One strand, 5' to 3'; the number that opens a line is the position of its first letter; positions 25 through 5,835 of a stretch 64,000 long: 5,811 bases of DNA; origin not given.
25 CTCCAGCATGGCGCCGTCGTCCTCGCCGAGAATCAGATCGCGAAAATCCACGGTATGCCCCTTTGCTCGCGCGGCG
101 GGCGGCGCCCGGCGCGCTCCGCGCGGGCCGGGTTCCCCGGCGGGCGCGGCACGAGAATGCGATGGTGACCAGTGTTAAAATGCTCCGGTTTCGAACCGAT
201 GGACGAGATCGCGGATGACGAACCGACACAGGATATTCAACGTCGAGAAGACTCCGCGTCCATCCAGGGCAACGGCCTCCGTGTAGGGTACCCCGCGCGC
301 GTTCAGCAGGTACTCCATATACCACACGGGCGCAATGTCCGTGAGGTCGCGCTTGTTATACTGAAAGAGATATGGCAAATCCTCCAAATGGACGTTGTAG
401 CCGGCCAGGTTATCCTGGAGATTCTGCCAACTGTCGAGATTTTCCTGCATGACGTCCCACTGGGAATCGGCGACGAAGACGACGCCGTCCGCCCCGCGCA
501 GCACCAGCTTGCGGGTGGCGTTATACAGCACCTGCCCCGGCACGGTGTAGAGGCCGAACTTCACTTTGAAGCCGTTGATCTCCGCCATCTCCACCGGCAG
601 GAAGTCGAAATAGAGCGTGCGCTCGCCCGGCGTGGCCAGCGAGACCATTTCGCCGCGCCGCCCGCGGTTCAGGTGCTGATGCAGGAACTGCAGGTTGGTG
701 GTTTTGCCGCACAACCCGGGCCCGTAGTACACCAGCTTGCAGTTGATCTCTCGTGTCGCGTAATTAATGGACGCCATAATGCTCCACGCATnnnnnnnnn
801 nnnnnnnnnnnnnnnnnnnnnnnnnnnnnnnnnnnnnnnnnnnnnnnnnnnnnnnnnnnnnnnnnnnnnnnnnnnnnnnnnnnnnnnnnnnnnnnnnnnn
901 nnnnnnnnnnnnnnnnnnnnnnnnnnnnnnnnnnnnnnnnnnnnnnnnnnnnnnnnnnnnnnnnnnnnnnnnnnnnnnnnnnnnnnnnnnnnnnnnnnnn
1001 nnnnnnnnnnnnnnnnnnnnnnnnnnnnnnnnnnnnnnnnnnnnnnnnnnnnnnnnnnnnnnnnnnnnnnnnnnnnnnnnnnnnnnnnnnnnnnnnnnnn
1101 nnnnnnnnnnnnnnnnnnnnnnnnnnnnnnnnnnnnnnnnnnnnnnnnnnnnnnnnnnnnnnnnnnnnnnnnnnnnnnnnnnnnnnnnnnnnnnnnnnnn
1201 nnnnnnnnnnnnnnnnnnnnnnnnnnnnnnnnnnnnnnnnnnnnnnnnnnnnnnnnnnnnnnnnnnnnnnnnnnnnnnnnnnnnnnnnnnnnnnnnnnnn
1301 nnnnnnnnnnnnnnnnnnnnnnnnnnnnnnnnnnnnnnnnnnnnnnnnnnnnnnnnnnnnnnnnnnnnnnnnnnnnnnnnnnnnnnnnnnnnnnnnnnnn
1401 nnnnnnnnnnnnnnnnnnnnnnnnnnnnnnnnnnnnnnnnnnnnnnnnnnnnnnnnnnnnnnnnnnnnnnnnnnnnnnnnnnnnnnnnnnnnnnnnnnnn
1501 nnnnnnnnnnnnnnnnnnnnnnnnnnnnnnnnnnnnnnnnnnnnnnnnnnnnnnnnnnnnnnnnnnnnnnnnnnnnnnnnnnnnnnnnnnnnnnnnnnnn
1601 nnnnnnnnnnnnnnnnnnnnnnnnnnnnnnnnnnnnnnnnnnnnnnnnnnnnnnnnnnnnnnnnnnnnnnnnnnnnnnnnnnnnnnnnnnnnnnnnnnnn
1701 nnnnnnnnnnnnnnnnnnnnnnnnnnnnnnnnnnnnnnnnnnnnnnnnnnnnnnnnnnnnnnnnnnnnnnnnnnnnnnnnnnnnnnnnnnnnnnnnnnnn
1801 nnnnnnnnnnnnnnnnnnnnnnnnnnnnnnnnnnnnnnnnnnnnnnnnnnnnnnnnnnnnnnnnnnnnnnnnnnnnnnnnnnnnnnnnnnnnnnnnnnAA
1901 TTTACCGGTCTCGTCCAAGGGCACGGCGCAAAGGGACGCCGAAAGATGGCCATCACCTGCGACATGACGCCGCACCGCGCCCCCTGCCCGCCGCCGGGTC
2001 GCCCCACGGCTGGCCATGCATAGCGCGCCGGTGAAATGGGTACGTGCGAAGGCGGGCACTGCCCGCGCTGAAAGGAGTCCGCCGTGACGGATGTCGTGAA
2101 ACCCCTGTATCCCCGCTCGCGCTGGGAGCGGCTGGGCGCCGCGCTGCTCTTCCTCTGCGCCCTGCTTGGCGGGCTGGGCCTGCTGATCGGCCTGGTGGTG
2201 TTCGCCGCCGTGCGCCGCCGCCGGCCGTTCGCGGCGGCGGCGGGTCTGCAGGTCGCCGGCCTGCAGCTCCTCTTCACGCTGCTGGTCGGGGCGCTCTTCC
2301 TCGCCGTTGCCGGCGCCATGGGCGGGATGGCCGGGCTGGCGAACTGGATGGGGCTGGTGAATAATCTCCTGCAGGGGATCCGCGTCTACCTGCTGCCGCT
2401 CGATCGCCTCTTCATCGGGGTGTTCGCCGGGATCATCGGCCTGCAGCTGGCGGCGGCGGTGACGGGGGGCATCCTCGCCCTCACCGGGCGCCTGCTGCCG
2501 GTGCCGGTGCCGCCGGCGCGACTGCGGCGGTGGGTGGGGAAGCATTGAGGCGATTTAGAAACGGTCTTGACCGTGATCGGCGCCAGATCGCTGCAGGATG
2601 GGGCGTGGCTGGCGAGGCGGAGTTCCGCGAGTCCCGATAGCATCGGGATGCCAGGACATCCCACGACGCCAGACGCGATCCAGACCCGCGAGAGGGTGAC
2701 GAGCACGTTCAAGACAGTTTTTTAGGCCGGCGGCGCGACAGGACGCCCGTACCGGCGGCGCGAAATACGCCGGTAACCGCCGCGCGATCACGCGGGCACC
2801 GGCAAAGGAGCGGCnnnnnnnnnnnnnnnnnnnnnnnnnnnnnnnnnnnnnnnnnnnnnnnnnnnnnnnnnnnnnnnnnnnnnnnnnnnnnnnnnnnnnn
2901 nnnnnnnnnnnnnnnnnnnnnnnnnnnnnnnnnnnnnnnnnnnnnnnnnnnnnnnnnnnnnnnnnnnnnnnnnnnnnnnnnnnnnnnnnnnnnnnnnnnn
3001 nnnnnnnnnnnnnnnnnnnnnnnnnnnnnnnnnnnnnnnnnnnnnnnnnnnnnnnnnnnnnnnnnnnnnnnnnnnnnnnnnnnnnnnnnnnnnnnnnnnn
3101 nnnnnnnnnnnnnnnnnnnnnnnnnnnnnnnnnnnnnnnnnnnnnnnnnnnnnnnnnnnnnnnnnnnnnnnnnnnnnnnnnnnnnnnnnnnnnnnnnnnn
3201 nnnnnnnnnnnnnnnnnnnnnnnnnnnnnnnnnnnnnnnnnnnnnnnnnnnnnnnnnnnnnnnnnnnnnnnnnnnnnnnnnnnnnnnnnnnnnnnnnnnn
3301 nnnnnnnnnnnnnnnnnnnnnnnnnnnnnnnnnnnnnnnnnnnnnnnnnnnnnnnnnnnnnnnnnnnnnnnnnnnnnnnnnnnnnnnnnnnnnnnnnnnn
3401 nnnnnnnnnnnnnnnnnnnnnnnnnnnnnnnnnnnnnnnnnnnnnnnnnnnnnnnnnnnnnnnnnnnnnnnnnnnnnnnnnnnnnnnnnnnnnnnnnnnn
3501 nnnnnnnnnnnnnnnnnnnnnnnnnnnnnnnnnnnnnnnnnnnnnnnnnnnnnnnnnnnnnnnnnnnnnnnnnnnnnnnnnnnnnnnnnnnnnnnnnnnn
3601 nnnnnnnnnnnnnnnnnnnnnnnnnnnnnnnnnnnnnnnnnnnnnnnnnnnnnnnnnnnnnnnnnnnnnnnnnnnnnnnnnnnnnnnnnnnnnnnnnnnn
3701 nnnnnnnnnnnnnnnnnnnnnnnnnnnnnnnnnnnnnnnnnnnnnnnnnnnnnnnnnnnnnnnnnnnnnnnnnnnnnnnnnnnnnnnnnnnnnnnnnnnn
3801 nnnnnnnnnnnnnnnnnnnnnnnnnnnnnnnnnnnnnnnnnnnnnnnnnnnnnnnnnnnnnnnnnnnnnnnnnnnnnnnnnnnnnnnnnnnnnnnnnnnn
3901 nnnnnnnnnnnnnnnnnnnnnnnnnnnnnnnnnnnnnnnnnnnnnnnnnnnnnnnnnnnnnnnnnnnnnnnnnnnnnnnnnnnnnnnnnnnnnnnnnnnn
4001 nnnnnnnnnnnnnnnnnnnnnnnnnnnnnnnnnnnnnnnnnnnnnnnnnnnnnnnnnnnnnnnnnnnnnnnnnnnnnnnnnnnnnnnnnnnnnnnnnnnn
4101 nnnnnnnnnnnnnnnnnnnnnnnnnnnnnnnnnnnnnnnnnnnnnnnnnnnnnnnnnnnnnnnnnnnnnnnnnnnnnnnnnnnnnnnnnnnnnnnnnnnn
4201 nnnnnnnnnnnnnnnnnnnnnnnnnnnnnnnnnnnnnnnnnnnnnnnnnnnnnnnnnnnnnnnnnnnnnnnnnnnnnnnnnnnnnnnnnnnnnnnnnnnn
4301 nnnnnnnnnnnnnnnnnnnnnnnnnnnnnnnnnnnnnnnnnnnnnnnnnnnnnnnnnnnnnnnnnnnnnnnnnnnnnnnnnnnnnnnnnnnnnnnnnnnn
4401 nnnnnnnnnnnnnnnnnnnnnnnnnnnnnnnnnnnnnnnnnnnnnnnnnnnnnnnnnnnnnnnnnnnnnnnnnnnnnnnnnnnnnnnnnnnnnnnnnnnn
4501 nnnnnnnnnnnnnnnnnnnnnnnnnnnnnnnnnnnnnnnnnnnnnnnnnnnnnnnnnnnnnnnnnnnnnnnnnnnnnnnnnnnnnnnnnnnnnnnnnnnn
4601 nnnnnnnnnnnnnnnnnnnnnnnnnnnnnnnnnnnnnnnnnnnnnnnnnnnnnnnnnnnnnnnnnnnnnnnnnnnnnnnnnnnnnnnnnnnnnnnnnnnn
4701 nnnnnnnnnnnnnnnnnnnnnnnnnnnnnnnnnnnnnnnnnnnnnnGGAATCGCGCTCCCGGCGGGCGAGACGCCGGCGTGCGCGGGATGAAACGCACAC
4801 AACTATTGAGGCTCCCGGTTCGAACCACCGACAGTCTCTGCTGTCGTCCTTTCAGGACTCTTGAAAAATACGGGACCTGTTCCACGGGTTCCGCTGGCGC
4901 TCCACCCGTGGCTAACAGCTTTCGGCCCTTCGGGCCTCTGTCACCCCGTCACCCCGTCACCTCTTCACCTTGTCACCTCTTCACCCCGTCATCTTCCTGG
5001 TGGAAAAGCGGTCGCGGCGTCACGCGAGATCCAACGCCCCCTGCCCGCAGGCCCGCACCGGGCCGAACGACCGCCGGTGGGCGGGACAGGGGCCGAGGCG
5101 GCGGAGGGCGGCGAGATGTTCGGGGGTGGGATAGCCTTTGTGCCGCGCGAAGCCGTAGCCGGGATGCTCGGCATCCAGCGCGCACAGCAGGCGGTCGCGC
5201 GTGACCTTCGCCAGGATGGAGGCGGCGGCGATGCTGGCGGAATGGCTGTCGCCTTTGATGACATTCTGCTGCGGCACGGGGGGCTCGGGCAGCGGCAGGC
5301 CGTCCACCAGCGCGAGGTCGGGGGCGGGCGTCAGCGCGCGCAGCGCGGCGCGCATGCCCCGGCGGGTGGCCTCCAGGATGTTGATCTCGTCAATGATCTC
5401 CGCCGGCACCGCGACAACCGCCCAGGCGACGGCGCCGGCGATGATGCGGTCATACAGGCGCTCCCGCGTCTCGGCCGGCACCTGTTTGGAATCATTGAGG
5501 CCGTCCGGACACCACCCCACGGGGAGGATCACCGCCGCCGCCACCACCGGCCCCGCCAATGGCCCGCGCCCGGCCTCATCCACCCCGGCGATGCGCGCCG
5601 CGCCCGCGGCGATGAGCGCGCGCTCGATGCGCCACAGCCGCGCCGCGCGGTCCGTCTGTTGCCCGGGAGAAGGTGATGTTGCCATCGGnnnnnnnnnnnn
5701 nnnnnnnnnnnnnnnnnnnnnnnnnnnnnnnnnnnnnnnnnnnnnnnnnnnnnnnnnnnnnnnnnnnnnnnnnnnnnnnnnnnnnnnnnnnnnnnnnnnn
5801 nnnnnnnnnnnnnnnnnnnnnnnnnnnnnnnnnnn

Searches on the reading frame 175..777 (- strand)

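Call 21: search_protein_families(library=pfam, proteins=[window:175-777:-], max_evalue=0.001)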
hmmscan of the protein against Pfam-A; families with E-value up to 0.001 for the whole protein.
window:175-777:- (200 aa): 1 family
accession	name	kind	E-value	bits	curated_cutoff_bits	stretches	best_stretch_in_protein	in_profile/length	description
PF00071.28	Ras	-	0.00013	22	21.6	1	52-183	29-156/162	Ras family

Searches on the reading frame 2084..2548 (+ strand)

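Call 21: search_protein_families(library=pfam, proteins=[window:2084-2548:+], max_evalue=0.001)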
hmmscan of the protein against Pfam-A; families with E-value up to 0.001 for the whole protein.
window:2084-2548:+ (154 aa): 1 family
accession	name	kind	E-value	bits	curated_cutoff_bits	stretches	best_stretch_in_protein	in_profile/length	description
PF19609.4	DUF6114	-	0.00099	20.2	27.9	1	40-131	1-89/106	Family of unknown function (DUF6114)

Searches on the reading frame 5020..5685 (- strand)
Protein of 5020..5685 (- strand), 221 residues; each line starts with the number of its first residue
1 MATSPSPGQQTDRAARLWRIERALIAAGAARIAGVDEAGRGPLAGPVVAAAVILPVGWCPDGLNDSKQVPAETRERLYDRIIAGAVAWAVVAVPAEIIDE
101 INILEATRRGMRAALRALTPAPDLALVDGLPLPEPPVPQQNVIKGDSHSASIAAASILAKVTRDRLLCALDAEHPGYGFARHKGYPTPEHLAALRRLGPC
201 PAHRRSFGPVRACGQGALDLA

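Call 21: search_protein_families(library=pfam, proteins=[window:5020-5685:-], max_evalue=0.001)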
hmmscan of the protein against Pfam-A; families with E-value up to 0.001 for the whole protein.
window:5020-5685:- (221 aa): 1 family
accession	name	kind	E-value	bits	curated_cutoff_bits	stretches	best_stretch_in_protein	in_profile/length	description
PF01351.25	RNase_HII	-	3.7e-35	122.1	25.8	1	33-208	1-197/199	Ribonuclease HII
